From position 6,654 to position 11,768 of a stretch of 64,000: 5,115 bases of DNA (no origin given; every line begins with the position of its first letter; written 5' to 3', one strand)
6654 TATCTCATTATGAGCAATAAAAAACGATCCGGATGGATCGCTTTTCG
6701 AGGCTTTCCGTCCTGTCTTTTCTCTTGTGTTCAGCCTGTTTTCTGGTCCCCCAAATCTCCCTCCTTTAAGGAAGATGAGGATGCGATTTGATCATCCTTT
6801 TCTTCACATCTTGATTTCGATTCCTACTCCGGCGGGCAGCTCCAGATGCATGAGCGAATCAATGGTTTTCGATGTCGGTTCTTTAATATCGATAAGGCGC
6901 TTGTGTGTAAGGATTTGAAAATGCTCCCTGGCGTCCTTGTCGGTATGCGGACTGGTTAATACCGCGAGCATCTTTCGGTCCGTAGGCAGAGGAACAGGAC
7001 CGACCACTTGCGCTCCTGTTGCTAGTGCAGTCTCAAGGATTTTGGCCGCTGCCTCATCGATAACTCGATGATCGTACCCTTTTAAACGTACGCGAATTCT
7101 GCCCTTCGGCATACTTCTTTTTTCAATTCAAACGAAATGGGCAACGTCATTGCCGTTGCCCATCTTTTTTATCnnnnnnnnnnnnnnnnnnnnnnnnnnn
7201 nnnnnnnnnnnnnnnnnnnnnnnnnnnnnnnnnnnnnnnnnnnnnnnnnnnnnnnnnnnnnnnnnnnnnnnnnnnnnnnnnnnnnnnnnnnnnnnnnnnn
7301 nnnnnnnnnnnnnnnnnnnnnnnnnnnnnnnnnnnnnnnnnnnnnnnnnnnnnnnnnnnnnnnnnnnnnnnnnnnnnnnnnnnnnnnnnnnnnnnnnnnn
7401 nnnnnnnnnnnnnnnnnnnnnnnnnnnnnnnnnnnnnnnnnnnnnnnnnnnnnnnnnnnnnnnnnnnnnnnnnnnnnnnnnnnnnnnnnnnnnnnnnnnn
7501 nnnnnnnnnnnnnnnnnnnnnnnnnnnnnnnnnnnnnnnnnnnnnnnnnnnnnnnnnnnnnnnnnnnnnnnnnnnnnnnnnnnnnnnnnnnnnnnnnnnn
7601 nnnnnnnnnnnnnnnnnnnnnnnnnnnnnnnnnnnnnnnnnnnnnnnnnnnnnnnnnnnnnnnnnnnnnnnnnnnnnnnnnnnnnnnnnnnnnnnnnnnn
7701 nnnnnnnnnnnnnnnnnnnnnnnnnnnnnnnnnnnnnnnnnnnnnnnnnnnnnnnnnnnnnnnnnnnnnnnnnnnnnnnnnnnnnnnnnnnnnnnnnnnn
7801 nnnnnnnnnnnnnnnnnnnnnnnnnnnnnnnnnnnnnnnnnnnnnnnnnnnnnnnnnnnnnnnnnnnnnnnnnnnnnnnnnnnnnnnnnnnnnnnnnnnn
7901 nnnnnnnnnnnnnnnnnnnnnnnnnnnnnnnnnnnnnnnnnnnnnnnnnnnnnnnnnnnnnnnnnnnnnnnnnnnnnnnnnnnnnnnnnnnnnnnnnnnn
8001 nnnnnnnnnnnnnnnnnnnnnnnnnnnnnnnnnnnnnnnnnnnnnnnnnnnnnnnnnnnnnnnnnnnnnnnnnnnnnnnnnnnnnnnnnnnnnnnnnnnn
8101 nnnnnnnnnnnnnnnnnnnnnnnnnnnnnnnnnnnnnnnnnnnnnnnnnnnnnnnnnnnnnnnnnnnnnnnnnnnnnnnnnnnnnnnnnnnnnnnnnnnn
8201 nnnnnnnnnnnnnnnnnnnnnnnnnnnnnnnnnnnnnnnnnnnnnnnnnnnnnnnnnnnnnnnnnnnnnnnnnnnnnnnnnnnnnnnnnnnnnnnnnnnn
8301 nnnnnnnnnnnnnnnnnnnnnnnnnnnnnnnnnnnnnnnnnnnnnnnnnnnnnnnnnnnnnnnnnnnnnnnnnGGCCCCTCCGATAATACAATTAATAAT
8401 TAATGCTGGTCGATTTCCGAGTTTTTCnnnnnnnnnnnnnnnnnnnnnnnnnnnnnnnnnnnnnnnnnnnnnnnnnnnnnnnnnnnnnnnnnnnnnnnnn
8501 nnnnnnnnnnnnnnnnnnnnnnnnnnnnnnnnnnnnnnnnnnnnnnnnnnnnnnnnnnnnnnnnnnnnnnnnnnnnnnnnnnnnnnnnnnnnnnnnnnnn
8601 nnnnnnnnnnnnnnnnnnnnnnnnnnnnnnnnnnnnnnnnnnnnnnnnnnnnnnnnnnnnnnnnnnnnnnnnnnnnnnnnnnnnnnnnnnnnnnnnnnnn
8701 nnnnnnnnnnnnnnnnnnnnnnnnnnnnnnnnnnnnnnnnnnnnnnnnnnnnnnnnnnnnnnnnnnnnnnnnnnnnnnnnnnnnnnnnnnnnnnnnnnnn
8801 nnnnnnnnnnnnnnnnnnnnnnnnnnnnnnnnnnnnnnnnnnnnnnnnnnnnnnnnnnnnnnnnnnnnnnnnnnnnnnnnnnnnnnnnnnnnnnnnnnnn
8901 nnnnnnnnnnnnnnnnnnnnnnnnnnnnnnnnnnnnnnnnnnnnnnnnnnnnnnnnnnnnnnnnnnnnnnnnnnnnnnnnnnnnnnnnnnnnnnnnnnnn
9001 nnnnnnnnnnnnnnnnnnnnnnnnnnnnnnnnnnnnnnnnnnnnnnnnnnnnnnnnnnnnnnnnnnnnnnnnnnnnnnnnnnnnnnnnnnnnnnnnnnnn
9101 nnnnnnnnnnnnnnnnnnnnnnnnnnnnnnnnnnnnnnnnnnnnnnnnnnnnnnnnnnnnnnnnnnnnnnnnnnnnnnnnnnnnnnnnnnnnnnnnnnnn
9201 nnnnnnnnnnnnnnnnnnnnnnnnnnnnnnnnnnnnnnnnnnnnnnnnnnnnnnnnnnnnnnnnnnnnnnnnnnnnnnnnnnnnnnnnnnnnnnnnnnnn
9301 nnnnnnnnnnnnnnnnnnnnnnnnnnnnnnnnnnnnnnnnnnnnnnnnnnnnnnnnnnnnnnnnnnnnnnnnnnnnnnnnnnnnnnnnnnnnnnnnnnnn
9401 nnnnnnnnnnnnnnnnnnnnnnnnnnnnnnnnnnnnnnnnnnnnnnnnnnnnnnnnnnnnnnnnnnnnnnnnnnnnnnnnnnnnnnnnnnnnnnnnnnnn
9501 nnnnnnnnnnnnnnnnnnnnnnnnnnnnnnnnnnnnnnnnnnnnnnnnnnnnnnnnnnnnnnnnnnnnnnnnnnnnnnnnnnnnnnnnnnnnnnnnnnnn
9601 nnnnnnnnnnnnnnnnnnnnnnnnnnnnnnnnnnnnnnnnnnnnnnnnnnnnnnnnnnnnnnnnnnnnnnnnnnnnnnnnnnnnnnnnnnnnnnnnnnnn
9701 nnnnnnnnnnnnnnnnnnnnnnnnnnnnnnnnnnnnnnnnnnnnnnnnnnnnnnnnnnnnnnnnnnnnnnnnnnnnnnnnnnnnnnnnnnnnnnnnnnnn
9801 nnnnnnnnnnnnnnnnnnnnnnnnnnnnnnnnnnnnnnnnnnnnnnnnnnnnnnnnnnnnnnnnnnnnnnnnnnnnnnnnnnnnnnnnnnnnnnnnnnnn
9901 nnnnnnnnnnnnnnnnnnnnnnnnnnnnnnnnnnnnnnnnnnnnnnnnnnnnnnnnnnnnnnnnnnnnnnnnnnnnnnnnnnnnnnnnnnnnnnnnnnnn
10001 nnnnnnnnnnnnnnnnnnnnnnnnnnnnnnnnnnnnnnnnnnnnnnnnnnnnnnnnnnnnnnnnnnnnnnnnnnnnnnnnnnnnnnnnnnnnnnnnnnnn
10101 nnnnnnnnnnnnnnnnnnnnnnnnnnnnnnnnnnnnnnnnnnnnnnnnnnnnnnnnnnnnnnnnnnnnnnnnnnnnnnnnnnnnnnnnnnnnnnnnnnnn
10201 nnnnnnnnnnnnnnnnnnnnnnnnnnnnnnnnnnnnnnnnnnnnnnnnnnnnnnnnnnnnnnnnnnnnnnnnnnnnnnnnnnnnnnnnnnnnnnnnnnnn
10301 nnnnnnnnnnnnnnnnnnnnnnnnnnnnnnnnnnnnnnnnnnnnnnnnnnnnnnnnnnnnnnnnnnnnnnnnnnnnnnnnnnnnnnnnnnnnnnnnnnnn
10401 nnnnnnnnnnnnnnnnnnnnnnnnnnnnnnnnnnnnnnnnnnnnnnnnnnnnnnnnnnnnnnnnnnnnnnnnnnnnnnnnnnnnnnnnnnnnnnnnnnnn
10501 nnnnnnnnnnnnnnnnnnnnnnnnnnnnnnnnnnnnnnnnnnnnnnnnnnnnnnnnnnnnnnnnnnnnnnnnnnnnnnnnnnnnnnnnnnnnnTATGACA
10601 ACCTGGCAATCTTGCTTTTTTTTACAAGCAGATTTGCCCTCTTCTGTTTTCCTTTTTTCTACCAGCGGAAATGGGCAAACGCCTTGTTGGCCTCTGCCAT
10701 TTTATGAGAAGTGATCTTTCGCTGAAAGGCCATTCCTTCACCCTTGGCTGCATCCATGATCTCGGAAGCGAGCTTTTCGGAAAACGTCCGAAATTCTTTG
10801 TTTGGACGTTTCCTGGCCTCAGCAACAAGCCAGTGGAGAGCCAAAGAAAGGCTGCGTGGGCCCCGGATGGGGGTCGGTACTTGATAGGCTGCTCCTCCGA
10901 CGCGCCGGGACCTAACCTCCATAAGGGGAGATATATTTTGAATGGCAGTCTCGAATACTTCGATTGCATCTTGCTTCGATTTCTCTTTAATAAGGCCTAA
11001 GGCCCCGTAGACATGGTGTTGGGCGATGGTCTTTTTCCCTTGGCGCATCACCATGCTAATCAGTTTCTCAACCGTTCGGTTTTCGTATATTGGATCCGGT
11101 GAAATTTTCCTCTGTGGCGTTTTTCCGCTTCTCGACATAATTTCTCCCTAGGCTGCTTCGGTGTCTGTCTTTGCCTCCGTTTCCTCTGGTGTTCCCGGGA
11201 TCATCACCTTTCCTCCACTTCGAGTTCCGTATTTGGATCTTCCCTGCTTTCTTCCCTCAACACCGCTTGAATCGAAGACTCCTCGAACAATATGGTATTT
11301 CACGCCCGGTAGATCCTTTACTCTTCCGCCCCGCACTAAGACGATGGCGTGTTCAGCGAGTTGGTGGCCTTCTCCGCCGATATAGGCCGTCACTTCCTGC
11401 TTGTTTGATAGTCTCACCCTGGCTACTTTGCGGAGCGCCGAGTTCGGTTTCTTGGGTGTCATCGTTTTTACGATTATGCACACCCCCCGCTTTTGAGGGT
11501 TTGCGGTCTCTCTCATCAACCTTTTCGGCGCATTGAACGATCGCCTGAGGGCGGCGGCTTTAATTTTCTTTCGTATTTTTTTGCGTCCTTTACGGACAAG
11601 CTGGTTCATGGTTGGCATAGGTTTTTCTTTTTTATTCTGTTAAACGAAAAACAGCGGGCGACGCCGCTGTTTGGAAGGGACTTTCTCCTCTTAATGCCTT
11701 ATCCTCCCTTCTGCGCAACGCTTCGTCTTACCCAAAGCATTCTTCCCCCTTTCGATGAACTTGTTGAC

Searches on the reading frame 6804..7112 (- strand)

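Call 47: search_protein_families(library=pfam, proteins=[window:6804-7112:-], max_evalue=0.01)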
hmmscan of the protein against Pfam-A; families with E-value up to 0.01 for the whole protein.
window:6804-7112:- (102 aa): 1 family
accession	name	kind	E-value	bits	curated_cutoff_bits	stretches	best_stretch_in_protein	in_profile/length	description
PF00338.27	Ribosomal_S10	-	2.1e-32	111.8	21.2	1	7-101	1-98/98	Ribosomal protein S10p/S20e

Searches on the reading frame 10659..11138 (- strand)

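Call 47: search_protein_families(library=pfam, proteins=[window:10659-11138:-], max_evalue=0.01)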
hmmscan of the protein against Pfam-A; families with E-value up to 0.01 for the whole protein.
window:10659-11138:- (159 aa): 1 family
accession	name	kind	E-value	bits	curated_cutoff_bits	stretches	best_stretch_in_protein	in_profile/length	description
PF00177.27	Ribosomal_S7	-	6.4e-55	185.2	24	1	3-152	2-148/148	Ribosomal protein S7p/S5e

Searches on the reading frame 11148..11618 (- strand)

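Call 47: search_protein_families(library=pfam, proteins=[window:11148-11618:-], max_evalue=0.01)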
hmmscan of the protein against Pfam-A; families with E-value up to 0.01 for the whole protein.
window:11148-11618:- (156 aa): 1 family
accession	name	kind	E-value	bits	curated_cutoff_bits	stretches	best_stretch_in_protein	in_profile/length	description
PF00164.32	Ribosom_S12_S23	-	4.4e-35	120.2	22.3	1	39-129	10-104/110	Ribosomal protein S12/S23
